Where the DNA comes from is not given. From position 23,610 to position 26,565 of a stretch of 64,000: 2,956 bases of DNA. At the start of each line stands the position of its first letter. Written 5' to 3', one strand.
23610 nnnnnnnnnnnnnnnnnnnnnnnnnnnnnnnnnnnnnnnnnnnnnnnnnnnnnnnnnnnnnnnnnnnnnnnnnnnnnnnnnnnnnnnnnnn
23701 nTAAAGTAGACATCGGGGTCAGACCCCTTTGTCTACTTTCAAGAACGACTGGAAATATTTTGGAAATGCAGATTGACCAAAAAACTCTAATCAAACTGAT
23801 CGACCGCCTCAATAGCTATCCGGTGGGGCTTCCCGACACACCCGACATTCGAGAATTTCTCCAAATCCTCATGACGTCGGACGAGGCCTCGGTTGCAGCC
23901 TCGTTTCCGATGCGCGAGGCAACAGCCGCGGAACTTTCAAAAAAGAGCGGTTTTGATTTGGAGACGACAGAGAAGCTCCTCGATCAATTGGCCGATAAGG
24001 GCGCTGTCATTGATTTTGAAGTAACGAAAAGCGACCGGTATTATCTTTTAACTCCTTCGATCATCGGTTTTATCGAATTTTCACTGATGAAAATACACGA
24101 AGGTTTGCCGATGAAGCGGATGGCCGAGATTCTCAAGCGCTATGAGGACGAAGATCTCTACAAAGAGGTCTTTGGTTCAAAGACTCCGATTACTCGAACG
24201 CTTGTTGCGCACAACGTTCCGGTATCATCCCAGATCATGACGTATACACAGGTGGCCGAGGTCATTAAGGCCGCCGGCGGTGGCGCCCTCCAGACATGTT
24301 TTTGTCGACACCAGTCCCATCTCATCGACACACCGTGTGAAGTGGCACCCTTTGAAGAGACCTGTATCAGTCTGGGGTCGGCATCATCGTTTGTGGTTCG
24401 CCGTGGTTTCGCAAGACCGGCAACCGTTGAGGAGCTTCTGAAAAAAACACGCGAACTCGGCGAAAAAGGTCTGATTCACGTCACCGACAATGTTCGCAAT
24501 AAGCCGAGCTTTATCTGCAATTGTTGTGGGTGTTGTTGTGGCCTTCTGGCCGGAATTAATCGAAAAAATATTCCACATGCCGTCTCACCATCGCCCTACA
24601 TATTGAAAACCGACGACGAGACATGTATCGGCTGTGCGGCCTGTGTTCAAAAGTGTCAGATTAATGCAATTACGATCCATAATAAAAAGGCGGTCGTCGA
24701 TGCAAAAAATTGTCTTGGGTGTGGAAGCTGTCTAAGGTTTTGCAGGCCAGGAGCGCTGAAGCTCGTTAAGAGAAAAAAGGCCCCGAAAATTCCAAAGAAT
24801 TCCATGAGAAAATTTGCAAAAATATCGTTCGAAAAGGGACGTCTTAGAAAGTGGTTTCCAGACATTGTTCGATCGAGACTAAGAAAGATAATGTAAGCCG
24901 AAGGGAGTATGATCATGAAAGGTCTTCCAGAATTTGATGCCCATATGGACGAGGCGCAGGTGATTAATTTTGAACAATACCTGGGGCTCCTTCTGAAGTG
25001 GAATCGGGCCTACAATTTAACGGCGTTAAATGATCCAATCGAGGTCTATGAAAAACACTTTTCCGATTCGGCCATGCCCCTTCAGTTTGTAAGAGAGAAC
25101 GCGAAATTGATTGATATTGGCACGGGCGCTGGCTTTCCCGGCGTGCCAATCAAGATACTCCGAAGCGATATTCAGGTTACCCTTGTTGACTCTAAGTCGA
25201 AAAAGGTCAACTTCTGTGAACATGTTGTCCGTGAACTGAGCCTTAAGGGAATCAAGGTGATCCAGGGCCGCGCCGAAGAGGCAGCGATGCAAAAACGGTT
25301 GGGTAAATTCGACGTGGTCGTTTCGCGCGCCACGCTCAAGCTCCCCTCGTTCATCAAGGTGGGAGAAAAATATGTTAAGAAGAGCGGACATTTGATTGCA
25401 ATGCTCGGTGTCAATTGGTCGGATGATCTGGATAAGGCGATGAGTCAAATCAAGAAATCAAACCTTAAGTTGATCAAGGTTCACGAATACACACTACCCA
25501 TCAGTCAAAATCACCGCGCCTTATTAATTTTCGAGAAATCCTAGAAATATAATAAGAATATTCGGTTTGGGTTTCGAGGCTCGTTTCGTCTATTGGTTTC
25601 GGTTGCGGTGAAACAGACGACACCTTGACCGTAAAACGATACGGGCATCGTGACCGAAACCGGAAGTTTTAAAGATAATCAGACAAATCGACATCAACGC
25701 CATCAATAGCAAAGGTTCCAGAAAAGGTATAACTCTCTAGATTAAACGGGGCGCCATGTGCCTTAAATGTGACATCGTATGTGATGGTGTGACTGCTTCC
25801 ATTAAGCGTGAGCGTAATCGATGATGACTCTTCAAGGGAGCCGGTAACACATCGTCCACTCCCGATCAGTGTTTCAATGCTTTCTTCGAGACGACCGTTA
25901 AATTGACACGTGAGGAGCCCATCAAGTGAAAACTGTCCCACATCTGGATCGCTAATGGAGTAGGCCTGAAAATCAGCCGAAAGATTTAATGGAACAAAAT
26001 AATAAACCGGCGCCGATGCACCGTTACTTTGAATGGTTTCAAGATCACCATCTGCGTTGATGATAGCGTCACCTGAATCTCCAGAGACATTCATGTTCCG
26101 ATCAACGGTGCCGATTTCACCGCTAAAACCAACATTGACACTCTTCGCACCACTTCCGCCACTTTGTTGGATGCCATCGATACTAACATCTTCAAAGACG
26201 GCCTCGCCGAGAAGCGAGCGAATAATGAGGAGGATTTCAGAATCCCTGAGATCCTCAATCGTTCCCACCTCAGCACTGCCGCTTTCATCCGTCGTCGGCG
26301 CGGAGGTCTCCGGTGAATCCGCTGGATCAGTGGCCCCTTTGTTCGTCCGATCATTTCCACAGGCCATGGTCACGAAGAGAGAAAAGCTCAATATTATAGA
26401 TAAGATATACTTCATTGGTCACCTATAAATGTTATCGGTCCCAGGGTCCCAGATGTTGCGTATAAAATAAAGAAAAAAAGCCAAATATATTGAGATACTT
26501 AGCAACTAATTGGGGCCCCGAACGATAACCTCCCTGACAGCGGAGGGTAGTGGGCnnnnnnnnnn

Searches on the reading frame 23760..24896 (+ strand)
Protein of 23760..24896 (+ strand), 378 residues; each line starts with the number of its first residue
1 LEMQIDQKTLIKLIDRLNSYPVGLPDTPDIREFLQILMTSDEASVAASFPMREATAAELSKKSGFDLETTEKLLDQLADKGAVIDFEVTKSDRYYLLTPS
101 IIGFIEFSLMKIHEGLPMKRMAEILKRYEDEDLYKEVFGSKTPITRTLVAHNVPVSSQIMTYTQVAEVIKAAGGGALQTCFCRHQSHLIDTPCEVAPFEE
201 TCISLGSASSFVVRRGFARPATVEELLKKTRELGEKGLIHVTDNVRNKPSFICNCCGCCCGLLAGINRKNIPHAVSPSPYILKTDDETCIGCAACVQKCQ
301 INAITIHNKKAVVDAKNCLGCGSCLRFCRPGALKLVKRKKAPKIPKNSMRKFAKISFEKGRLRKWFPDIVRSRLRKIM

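Call 10: search_protein_families(library=pfam, proteins=[window:23760-24896:+], max_evalue=0.01)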
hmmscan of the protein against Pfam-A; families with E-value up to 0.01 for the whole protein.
window:23760-24896:+ (378 aa): 8 families
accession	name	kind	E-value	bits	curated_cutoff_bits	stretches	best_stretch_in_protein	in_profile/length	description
PF14697.11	Fer4_21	-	6.3e-09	36.3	35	2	285-328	4-51/59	4Fe-4S dicluster domain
PF13237.11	Fer4_10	-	4.7e-07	30.1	25.5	1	283-328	3-52/53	4Fe-4S dicluster domain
PF12838.12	Fer4_7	-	1.7e-06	28.8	27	1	288-332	1-52/52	4Fe-4S dicluster domain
PF00037.32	Fer4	-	2.2e-06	27.7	21.1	2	284-305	3-24/24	4Fe-4S binding domain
PF13187.11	Fer4_9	-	6.1e-06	26.6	27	1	289-332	2-51/52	4Fe-4S dicluster domain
PF12837.12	Fer4_6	-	1e-05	25.6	25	1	311-332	2-23/24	4Fe-4S binding domain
PF12797.12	Fer4_2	-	0.0013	19.1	24.5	1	311-328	3-20/22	4Fe-4S binding domain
PF01978.25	TrmB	-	0.0052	17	25.6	0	53-95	22-63/68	Sugar-specific transcriptional regulator TrmB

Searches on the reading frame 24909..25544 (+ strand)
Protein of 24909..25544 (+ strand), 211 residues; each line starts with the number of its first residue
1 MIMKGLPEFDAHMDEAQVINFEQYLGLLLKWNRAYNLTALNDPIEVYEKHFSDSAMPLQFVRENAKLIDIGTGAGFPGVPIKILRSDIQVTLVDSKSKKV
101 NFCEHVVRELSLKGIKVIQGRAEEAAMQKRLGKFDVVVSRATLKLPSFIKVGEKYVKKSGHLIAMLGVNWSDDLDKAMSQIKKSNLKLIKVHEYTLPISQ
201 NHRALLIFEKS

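Call 10: search_protein_families(library=pfam, proteins=[window:24909-25544:+], max_evalue=0.01)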
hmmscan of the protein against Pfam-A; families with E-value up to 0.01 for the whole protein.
window:24909-25544:+ (211 aa): 6 families
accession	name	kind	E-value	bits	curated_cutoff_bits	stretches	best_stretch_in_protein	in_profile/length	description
PF02527.21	GidB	-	6.1e-46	156.5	27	1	20-194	4-176/184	rRNA small subunit methyltransferase G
PF13847.12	Methyltransf_31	-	6.3e-12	45.8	27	1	63-175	3-119/145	Methyltransferase domain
PF05175.20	MTS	-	9e-06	25.9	23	1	63-139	31-104/170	Methyltransferase small domain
PF13649.12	Methyltransf_25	-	5.3e-05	24.3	27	1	68-144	2-75/97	Methyltransferase domain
PF08241.18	Methyltransf_11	-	0.00017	22.6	21.2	1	69-144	2-71/95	Methyltransferase domain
PF08242.18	Methyltransf_12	-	0.0034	18.5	30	1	68-143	1-75/98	Methyltransferase domain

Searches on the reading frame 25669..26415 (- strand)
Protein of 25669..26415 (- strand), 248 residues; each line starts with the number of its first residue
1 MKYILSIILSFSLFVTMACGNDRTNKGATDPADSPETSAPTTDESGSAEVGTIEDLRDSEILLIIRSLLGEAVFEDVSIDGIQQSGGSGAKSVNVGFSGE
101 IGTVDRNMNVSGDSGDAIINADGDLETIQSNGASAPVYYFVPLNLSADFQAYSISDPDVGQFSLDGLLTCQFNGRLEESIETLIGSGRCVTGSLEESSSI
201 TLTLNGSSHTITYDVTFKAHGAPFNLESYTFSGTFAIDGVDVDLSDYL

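Call 10: search_protein_families(library=pfam, proteins=[window:25669-26415:-], max_evalue=0.01)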
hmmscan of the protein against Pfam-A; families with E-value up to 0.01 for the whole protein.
window:25669-26415:- (248 aa): 0 families

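Call 33: search_protein_families(library=ncbifam, proteins=[window:25669-26415:-], max_evalue=1)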
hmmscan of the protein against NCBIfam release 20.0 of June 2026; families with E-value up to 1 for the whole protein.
window:25669-26415:- (248 aa): 1 family
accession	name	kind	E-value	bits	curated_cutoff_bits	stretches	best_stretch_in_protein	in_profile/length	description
TIGR03969.1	mycofactocin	equivalog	0.99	9.3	25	1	71-82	8-19/23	mycofactocin precursor MftA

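Call 90: search_protein_families(library=padloc, proteins=[window:25669-26415:-], max_evalue=0.1)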
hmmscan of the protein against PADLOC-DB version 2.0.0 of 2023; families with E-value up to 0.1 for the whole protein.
window:25669-26415:- (248 aa): 0 families
